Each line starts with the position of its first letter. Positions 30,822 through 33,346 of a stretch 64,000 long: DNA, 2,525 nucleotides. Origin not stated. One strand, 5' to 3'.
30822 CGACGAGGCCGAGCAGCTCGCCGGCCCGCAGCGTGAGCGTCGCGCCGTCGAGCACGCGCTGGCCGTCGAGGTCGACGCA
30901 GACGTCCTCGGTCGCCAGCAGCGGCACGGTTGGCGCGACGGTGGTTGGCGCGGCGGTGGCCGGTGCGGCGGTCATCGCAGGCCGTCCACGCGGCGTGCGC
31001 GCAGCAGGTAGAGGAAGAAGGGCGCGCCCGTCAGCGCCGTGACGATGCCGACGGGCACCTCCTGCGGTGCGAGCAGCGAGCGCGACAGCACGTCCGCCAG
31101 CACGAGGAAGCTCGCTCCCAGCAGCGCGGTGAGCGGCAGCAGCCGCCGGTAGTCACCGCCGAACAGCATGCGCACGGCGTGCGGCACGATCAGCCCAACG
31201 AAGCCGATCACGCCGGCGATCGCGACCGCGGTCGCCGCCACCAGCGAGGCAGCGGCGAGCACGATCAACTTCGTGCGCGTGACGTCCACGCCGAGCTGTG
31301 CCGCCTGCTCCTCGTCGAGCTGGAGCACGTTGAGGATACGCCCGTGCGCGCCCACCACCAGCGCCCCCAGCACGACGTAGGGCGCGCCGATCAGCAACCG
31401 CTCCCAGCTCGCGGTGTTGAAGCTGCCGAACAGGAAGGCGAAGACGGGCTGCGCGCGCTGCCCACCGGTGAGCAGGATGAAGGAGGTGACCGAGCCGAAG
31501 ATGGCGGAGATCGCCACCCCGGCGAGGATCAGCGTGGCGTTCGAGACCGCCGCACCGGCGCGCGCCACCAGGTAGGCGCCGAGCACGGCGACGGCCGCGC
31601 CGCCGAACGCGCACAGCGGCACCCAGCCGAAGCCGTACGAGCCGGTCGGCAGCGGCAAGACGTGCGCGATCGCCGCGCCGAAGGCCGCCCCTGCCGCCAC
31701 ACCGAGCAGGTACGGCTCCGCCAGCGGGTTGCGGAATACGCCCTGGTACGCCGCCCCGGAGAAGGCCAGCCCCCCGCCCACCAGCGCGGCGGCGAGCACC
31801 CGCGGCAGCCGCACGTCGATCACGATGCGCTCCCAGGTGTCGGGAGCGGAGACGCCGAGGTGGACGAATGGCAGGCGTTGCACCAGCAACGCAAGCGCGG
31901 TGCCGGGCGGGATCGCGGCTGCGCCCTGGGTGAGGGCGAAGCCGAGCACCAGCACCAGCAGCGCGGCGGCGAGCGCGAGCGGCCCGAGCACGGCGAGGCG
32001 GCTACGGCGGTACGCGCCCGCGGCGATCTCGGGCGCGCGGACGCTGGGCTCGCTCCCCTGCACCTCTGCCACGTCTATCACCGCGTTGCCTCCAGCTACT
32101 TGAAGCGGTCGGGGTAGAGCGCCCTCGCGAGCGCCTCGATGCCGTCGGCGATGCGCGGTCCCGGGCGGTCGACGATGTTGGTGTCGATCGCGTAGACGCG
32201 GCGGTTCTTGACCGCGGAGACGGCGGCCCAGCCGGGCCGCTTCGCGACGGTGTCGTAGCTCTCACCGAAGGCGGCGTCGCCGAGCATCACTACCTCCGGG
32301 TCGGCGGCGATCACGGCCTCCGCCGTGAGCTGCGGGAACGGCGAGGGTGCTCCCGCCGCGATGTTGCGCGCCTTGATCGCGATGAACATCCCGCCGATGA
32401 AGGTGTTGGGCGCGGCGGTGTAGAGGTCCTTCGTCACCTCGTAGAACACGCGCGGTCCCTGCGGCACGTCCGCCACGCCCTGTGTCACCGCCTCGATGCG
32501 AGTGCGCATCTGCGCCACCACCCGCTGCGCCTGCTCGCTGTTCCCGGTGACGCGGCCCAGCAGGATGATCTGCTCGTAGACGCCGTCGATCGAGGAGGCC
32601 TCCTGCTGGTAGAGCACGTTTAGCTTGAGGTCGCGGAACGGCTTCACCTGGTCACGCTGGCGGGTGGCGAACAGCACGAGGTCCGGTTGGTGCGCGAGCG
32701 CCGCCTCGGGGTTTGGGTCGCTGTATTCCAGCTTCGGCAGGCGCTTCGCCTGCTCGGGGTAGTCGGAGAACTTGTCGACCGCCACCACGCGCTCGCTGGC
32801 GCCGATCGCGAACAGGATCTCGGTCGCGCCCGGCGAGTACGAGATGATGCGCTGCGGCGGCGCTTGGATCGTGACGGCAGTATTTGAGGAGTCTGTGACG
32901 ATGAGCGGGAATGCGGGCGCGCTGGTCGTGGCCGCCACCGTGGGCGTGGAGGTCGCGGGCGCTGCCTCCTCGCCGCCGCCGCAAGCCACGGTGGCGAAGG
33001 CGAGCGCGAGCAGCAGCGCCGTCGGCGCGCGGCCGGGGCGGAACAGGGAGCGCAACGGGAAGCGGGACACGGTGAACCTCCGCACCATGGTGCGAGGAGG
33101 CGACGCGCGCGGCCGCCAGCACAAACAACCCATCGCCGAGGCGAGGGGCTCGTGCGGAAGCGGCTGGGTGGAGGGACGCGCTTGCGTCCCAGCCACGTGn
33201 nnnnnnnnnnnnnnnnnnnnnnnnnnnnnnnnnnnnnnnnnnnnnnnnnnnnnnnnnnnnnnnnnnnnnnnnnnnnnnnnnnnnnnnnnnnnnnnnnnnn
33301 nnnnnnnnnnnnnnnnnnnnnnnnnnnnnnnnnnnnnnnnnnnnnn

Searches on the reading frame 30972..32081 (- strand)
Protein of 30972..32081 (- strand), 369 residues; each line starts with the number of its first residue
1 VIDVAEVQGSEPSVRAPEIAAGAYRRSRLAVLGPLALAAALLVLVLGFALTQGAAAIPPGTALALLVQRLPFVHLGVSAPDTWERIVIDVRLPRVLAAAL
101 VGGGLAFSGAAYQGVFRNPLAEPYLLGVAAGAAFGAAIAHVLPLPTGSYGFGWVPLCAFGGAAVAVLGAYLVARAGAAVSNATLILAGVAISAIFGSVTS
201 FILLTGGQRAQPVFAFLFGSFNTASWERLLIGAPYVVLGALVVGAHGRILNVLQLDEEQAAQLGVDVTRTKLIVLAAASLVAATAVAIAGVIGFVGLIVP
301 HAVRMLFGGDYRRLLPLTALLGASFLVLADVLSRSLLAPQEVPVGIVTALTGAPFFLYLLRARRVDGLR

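Call 6: search_protein_families(library=pfam, proteins=[window:30972-32081:-], max_evalue=0.1)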
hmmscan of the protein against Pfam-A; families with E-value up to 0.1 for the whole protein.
window:30972-32081:- (369 aa): 2 families
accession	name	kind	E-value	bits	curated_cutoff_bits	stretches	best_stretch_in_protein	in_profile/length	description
PF01032.23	FecCD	-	9.7e-92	307.8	26.5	1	41-361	1-310/311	FecCD transport family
PF00950.22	ABC-3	-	0.00017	21.7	20.1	1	134-339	34-238/258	ABC 3 transport family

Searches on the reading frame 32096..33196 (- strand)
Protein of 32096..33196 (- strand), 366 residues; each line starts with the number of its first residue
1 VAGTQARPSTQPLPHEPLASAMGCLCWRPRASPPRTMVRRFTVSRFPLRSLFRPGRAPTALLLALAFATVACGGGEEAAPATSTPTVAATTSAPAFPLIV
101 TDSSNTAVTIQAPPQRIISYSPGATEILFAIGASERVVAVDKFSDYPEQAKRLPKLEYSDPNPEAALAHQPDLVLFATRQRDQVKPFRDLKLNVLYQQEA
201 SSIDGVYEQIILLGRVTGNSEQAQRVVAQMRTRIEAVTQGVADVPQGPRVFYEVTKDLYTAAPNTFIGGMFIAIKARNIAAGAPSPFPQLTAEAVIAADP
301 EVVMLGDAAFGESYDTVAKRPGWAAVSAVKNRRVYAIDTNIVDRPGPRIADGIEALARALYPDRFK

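Call 6: search_protein_families(library=pfam, proteins=[window:32096-33196:-], max_evalue=0.1)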
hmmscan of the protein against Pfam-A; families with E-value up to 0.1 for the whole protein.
window:32096-33196:- (366 aa): 1 family
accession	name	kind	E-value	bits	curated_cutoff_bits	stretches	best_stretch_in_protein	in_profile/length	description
PF01497.23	Peripla_BP_2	-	1.4e-29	103.6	27.5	1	117-339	1-233/235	Periplasmic binding protein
